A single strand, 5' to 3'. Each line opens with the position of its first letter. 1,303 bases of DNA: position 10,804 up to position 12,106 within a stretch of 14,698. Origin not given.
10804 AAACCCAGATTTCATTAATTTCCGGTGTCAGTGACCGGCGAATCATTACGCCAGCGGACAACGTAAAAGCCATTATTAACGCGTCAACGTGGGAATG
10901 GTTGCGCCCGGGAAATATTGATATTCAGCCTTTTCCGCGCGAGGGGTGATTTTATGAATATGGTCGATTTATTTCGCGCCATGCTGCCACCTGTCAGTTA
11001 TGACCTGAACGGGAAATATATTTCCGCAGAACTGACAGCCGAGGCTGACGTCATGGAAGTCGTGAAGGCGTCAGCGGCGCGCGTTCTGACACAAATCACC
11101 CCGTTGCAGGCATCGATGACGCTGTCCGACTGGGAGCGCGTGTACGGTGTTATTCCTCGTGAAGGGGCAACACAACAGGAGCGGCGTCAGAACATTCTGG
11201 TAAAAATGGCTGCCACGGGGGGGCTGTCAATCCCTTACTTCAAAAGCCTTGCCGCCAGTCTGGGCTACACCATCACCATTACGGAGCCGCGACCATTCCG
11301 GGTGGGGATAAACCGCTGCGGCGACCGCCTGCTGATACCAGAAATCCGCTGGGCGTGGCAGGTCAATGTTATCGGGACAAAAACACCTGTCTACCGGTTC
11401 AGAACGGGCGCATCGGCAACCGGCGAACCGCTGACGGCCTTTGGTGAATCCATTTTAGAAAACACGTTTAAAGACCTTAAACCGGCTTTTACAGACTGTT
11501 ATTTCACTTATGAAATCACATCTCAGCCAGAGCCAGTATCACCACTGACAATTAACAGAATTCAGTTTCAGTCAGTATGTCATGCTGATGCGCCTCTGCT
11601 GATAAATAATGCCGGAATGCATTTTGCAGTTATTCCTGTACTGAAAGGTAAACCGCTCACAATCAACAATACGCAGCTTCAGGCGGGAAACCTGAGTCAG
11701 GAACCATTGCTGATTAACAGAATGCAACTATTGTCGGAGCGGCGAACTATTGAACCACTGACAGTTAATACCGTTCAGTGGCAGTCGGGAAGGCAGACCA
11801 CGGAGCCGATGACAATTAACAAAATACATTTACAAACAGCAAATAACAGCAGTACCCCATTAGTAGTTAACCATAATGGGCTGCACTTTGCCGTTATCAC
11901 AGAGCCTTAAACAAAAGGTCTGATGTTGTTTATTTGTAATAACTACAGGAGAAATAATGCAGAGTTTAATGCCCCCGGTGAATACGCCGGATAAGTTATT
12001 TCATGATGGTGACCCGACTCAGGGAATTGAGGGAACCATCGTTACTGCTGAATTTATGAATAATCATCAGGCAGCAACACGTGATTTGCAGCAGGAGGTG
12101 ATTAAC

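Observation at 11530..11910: gpI-like baseplate protein carries a C-terminal extension of seven tandem ~17-aa repeats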

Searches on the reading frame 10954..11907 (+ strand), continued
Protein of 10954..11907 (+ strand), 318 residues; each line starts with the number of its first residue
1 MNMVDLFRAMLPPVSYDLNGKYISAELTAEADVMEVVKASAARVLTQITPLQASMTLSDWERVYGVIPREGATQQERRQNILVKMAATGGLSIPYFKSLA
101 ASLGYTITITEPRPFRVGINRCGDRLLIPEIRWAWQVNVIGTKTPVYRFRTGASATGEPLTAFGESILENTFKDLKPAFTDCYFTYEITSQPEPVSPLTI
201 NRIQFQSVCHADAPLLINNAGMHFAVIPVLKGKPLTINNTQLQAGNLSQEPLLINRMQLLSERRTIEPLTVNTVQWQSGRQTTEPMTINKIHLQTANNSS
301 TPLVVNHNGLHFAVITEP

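Call 79: search_solved_structures(query=window:10954-11907:+, max_evalue=0.01, show_alignments=2)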
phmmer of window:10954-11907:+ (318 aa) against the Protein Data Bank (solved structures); distinct sequences matched with E-value up to 0.01: 1.
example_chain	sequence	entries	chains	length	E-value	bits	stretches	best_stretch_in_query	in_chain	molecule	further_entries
9ki1_a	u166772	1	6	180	1.9e-07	33.8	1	23-186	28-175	Baseplate protein gp48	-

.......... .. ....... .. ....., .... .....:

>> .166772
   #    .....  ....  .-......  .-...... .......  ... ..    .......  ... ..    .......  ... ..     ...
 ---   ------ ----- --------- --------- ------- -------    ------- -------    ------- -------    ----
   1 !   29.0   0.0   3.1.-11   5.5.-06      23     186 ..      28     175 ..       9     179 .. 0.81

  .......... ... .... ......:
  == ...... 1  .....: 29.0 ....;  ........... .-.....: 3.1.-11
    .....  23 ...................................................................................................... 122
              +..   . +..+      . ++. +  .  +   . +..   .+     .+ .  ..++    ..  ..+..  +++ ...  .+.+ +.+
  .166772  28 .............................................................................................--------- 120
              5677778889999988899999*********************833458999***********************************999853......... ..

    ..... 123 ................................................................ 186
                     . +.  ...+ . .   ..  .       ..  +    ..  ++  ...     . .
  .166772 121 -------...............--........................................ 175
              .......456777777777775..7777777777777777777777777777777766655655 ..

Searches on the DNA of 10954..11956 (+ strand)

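Call 8: search_dna_similar(query=window:10954-11910:+, collection=phages, mode=near, max_rows=25)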
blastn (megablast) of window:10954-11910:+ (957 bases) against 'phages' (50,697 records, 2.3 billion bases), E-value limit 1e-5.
No match.

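Call 9: search_dna_similar(query=window:10954-11910:+, collection=ecoli_genomes, mode=near, max_rows=25)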
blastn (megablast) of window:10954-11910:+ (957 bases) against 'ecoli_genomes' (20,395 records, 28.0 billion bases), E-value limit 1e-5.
Records with a match: 38; places in all: 40; records where one place covers at least 80% of the query: 7.
Genomes with a match: 38 of 5426; with a place that covers at least 80% of the query: 7. Places per genome that has any: lowest 1, median 1, highest 2. On chromosomes: 38 places; on plasmids: 2.
Best place of each record, by identity: >=99% 7; 95-99% 22; 90-95% 1; 80-90% 6; 60-80% 2.
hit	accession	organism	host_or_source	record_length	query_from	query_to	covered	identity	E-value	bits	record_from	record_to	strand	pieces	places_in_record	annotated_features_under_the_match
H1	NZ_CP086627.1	Escherichia coli strain RIVM_C036569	Homo sapiens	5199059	1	957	100%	100.0%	0e+0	1768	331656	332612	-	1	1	YmfQ family protein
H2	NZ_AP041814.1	Escherichia coli O166:H15 strain JNE21-009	Homo sapiens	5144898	1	957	100%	100.0%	0e+0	1768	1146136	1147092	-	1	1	YmfQ family protein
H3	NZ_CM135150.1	Escherichia coli strain 54214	Homo sapiens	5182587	1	957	100%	100.0%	0e+0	1768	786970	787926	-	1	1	YmfQ family protein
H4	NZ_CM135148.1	Escherichia coli strain 48956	Homo sapiens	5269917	1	957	100%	100.0%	0e+0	1768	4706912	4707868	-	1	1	YmfQ family protein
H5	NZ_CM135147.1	Escherichia coli strain 47258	Homo sapiens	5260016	1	957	100%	100.0%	0e+0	1768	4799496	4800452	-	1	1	YmfQ family protein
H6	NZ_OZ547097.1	Escherichia coli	Homo sapiens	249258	1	957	100%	100.0%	0e+0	1768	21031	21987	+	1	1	YmfQ family protein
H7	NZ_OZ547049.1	Escherichia coli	Homo sapiens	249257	1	957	100%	100.0%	0e+0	1768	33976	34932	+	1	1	YmfQ family protein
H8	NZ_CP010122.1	Escherichia coli strain C5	cow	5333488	1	560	59%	98.6%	0e+0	990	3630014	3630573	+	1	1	YmfQ family protein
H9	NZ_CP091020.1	Escherichia coli strain STEC308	mutton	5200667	1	560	59%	96.4%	0e+0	924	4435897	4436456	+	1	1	YmfQ family protein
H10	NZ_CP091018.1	Escherichia coli strain STEC307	mutton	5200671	1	560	59%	96.4%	0e+0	924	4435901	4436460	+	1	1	YmfQ family protein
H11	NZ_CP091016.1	Escherichia coli strain STEC306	mutton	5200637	1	560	59%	96.4%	0e+0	924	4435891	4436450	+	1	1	YmfQ family protein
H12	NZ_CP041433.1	Escherichia coli strain STEC313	Raw beef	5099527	1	560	59%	96.3%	0e+0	918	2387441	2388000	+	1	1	YmfQ family protein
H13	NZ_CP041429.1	Escherichia coli strain STEC367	Raw mutton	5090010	1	560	59%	96.3%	0e+0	918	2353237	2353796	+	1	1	YmfQ family protein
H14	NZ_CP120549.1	Escherichia coli strain B1172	Homo sapiens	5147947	1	560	59%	96.3%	0e+0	918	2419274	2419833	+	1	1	YmfQ family protein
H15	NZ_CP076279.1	Escherichia coli strain SA53-3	Bubalus bubalis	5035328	1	560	59%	96.3%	0e+0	918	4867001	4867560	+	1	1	YmfQ family protein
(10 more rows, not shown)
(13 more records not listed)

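Call 10: get_annotated_region(hit=H1, flank=6000)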
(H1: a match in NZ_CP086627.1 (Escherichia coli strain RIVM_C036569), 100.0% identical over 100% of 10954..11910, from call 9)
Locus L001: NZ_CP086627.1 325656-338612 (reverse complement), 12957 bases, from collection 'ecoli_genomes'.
description: Escherichia coli strain RIVM_C036569 chromosome, complete genome
organism: Escherichia coli strain RIVM_C036569 (NCBI taxid 562)
replicon: chromosome; assembly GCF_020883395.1
host: Homo sapiens; source: -; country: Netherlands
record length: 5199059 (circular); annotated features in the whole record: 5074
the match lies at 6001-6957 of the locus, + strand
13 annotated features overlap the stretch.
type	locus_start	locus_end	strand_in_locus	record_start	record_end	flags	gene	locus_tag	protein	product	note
CDS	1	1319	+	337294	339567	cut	-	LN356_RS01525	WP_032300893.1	phage tail tape measure protein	-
CDS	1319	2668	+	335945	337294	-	-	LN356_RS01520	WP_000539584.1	DNA circularization protein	-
CDS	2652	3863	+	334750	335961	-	-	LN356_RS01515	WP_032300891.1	phage baseplate assembly protein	-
CDS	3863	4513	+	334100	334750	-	-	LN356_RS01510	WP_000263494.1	phage baseplate assembly protein V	-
CDS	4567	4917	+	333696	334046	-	-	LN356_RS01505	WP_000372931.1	phage GP46 family protein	-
CDS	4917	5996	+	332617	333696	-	-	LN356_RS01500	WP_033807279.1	baseplate J/gp47 family protein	-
CDS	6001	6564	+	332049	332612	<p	-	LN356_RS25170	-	YmfQ family protein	incomplete; partial in the middle of a contig; missing C-terminus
CDS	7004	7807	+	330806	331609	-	-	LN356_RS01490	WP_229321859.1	tail fiber protein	-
CDS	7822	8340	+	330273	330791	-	-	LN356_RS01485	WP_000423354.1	tail fiber assembly protein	-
CDS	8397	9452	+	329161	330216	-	-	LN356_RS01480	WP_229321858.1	hypothetical protein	-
CDS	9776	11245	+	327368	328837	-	dtpB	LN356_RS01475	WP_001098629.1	dipeptide/tripeptide permease DtpB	-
CDS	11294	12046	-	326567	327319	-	rsmJ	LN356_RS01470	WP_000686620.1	16S rRNA (guanine(1516)-N(2))-methyltransferase RsmJ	-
CDS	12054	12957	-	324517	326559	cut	prlC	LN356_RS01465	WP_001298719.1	oligopeptidase A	-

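Call 11: get_annotated_region(hit=H8, flank=6000)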
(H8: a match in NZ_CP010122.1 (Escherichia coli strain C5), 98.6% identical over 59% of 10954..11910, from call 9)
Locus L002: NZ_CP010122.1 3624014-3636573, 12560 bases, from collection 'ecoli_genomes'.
description: Escherichia coli strain C5 chromosome, complete genome
organism: Escherichia coli strain C5 (NCBI taxid 562)
replicon: chromosome; assembly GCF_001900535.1
host: cow; source: -; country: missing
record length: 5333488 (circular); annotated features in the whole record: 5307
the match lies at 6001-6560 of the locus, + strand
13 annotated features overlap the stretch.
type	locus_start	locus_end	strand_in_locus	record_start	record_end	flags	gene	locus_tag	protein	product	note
CDS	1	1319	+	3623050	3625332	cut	-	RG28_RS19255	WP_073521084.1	phage tail tape measure protein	-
CDS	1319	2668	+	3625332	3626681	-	-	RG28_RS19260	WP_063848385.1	DNA circularization protein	-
CDS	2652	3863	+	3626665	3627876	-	-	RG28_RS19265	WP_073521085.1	phage baseplate assembly protein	-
CDS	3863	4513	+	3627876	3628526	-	-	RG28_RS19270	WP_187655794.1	phage baseplate assembly protein V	-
CDS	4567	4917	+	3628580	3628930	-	-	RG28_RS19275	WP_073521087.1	phage GP46 family protein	-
CDS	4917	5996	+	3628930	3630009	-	-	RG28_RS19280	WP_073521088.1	baseplate J/gp47 family protein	-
CDS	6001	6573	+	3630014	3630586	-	-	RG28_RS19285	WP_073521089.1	YmfQ family protein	-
CDS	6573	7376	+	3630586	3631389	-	-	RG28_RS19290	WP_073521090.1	phage tail protein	-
CDS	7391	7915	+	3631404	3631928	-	-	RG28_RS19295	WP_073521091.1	tail fiber assembly protein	-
CDS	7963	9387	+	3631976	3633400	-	-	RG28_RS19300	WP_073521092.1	prophage tail fiber N-terminal domain-containing protein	-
CDS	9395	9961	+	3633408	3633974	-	-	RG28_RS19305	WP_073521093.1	DUF4376 domain-containing protein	-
CDS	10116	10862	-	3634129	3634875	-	istB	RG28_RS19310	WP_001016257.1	IS21-like element ISEc12 family helper ATPase IstB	-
CDS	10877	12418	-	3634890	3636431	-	istA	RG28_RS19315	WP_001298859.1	IS21-like element ISEc12 family transposase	-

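Call 16: search_dna_similar(query=window:11514-11956:+, collection=ecoli_genomes, mode=distant, max_rows=40)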
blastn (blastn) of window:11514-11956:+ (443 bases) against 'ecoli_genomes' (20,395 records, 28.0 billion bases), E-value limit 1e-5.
Records with a match: 7; places in all: 7; records where one place covers at least 80% of the query: 7.
Genomes with a match: 7 of 5426; with a place that covers at least 80% of the query: 7. Places per genome that has any: lowest 1, median 1, highest 1. On chromosomes: 5 places; on plasmids: 2.
Best place of each record, by identity: >=99% 7.
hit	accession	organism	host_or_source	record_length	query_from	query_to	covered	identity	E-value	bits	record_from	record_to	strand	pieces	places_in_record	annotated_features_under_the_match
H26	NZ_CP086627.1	Escherichia coli strain RIVM_C036569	Homo sapiens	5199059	1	443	100%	100.0%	0e+0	800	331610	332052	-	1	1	YmfQ family protein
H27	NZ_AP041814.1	Escherichia coli O166:H15 strain JNE21-009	Homo sapiens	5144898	1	443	100%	100.0%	0e+0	800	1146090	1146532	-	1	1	YmfQ family protein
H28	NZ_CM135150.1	Escherichia coli strain 54214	Homo sapiens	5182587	1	443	100%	100.0%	0e+0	800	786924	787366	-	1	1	YmfQ family protein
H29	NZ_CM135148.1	Escherichia coli strain 48956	Homo sapiens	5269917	1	443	100%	100.0%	0e+0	800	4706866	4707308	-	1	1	YmfQ family protein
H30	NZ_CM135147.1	Escherichia coli strain 47258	Homo sapiens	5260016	1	443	100%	100.0%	0e+0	800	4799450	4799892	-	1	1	YmfQ family protein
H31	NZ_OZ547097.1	Escherichia coli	Homo sapiens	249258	1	443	100%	100.0%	0e+0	800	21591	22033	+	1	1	YmfQ family protein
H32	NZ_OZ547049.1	Escherichia coli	Homo sapiens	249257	1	443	100%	100.0%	0e+0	800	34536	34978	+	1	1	YmfQ family protein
